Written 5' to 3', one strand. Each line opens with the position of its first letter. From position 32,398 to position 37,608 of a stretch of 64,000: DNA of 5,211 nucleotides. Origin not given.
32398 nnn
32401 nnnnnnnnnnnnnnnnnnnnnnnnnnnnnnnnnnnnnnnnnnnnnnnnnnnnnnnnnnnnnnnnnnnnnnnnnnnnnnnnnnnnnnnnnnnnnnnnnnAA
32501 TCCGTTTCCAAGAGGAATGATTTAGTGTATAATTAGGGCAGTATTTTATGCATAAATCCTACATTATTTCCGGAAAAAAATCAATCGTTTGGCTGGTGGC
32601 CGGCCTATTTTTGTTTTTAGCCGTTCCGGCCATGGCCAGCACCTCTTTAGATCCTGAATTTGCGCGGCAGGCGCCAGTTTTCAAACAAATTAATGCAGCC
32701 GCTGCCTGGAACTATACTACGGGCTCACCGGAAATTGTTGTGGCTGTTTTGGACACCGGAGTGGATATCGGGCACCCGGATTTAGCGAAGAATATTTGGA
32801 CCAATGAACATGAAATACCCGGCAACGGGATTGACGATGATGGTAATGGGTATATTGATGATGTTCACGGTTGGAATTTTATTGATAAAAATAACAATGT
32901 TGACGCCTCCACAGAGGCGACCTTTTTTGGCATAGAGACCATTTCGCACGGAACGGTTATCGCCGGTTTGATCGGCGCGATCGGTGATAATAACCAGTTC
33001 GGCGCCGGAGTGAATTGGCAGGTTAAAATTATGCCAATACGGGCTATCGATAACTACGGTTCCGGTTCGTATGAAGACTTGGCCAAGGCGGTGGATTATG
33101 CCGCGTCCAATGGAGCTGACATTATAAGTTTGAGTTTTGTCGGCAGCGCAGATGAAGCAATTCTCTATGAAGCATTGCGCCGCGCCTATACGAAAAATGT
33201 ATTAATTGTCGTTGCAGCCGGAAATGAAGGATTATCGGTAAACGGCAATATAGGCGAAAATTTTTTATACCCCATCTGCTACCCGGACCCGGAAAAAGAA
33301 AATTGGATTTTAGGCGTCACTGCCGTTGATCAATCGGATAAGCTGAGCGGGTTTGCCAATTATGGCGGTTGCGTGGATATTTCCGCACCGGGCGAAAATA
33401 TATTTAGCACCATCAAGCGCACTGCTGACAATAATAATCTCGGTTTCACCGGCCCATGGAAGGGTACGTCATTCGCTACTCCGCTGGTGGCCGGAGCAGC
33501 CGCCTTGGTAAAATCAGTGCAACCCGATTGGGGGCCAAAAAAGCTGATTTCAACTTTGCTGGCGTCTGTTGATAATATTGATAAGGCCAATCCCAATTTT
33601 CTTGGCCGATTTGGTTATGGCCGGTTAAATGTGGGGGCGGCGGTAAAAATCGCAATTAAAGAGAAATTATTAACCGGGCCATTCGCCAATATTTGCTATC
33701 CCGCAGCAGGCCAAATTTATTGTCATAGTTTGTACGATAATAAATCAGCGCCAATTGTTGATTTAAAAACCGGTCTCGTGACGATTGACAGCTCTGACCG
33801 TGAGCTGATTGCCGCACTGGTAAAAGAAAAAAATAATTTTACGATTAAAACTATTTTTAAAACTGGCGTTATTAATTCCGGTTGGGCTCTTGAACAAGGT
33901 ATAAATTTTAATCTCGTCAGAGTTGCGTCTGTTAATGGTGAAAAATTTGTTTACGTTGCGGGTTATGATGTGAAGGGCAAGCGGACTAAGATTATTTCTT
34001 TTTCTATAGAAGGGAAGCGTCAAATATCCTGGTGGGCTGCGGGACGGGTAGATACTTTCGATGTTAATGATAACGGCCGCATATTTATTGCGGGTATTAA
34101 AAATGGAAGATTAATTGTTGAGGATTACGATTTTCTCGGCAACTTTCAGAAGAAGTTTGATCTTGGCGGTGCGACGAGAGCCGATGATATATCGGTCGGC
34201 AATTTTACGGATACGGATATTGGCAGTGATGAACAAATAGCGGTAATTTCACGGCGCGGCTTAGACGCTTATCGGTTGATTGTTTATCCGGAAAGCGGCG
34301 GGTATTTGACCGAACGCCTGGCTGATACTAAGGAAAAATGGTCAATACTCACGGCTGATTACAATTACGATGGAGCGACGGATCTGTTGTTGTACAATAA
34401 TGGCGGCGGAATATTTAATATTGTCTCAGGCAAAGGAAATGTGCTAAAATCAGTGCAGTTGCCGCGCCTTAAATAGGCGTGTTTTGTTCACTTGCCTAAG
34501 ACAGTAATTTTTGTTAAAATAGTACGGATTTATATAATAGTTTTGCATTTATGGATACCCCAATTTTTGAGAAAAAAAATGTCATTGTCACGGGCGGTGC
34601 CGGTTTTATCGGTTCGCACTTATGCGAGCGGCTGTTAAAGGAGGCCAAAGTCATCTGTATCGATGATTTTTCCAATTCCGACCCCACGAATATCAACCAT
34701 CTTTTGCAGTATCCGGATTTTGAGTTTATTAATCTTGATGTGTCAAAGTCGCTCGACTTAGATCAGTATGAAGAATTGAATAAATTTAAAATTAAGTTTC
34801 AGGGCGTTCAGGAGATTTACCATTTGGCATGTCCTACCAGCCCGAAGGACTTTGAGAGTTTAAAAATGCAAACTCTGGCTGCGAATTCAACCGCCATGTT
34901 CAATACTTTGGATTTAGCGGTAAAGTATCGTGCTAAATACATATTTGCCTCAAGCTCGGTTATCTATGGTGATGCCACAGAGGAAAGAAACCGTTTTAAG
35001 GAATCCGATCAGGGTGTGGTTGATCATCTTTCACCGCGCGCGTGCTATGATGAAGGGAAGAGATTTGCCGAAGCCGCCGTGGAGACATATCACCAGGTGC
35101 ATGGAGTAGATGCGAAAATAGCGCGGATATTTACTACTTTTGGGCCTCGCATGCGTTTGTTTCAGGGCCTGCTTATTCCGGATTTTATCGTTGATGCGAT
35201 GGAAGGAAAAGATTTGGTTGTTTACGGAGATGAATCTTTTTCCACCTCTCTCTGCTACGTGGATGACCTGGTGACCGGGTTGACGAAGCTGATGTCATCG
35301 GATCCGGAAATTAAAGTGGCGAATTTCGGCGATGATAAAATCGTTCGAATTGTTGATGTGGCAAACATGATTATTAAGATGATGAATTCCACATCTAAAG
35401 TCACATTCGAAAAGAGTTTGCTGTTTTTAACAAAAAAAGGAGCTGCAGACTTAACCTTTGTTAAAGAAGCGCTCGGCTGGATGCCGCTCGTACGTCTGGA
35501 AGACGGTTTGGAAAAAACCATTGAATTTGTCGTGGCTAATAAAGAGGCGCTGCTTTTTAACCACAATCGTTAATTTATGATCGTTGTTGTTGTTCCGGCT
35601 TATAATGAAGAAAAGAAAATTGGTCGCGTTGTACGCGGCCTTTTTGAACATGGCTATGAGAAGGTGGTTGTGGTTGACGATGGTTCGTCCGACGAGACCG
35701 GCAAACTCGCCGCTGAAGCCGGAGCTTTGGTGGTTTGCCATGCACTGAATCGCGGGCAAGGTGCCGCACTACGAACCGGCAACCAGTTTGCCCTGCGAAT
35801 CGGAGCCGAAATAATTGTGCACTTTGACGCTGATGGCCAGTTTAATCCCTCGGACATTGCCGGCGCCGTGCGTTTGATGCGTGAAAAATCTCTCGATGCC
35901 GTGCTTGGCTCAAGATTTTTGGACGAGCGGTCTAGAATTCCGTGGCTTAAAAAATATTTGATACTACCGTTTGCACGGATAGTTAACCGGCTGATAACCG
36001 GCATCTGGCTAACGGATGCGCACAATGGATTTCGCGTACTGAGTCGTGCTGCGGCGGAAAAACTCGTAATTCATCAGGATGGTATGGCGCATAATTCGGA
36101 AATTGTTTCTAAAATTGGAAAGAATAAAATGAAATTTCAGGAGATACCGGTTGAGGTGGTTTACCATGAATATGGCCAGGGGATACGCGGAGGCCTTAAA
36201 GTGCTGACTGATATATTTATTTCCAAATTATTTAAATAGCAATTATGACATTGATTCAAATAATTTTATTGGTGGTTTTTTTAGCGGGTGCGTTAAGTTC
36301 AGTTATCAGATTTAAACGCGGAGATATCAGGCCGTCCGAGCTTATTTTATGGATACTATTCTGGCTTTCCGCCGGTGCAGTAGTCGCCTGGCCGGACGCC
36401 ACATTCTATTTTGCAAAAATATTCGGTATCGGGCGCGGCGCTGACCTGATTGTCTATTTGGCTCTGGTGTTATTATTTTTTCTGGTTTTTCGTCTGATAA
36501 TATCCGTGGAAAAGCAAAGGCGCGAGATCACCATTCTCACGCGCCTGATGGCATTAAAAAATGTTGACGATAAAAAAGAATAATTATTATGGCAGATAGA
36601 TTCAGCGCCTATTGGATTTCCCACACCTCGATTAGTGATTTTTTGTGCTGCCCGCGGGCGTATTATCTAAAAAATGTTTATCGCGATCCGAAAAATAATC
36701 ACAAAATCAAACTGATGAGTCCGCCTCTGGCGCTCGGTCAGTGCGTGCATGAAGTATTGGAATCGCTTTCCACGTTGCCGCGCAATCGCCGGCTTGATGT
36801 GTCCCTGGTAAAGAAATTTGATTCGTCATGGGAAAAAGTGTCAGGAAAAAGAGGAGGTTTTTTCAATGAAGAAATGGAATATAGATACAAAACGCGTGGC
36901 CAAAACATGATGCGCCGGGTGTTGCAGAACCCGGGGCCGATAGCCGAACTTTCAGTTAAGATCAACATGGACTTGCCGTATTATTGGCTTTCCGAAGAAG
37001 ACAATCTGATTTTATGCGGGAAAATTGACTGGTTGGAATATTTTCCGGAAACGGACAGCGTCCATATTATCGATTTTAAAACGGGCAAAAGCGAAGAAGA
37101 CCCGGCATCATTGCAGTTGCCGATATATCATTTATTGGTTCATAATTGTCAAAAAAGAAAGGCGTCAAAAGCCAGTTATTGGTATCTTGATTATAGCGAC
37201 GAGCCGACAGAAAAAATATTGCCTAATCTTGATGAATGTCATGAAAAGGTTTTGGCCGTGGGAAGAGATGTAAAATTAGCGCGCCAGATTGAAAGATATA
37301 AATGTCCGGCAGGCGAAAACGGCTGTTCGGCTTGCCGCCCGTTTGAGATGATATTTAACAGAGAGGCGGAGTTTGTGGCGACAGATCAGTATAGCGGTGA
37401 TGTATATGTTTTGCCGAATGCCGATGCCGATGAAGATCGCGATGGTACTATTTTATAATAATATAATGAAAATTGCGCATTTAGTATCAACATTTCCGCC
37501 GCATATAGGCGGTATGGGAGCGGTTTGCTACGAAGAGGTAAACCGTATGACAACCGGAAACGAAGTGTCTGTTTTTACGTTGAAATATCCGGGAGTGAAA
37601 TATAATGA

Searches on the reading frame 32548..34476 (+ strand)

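Call 8: search_protein_families(library=pfam, proteins=[window:32548-34476:+], max_evalue=0.00001)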
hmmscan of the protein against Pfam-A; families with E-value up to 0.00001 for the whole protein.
window:32548-34476:+ (642 aa): 1 family
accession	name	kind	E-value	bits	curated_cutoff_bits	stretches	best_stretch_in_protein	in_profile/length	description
PF00082.27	Peptidase_S8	-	6e-52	177.2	21.8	1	62-358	3-288/288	Subtilase family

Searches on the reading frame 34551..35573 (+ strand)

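Call 8: search_protein_families(library=pfam, proteins=[window:34551-35573:+], max_evalue=0.00001)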
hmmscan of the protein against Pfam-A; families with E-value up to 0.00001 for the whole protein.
window:34551-35573:+ (340 aa): 6 families
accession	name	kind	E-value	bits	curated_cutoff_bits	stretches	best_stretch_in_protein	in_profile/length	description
PF01370.27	Epimerase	-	1.5e-38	133.1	20.9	1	11-250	1-227/240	NAD dependent epimerase/dehydratase family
PF16363.11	GDP_Man_Dehyd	-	3.1e-34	119.4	27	1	12-323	1-332/332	GDP-mannose 4,6 dehydratase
PF01073.25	3Beta_HSD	-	5.2e-09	36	22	1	12-203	1-188/280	3-beta hydroxysteroid dehydrogenase/isomerase family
PF07993.18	NAD_binding_4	-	9.8e-09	35.2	20.1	0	84-193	87-204/258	Male sterility protein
PF02719.21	Polysacc_synt_2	-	3.1e-07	30.3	20.2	0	11-133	1-125/293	Polysaccharide biosynthesis protein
PF04321.23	RmlD_sub_bind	-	6.1e-07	29.2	27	1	10-199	2-154/287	RmlD substrate binding domain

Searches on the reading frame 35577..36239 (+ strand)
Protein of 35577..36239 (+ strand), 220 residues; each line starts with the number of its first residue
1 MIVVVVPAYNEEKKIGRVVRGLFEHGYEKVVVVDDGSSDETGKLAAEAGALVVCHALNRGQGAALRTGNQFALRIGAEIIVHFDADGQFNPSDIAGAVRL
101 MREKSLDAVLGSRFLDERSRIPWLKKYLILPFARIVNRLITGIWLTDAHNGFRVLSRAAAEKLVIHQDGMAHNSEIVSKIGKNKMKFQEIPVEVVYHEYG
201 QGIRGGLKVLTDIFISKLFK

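Call 36: search_protein_families(library=pfam, proteins=[window:35577-36239:+], max_evalue=0.0001)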
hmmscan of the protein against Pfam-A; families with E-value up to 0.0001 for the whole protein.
window:35577-36239:+ (220 aa): 2 families
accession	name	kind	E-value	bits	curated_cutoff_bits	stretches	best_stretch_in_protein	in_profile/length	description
PF00535.33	Glycos_transf_2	-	3.4e-22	79.6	23.3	1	4-163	2-167/168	Glycosyl transferase family 2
PF13641.12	Glyco_tranf_2_3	-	5.3e-07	30.3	27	1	2-141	3-132/230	Glycosyltransferase like family 2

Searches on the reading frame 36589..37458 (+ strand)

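Call 36: search_protein_families(library=pfam, proteins=[window:36589-37458:+], max_evalue=0.0001)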
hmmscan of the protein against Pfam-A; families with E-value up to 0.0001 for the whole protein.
window:36589-37458:+ (289 aa): 1 family
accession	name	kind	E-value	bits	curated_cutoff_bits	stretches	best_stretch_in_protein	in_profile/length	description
PF12705.13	PDDEXK_1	-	2.3e-23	83.9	22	1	10-249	2-240/247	PD-(D/E)XK nuclease superfamily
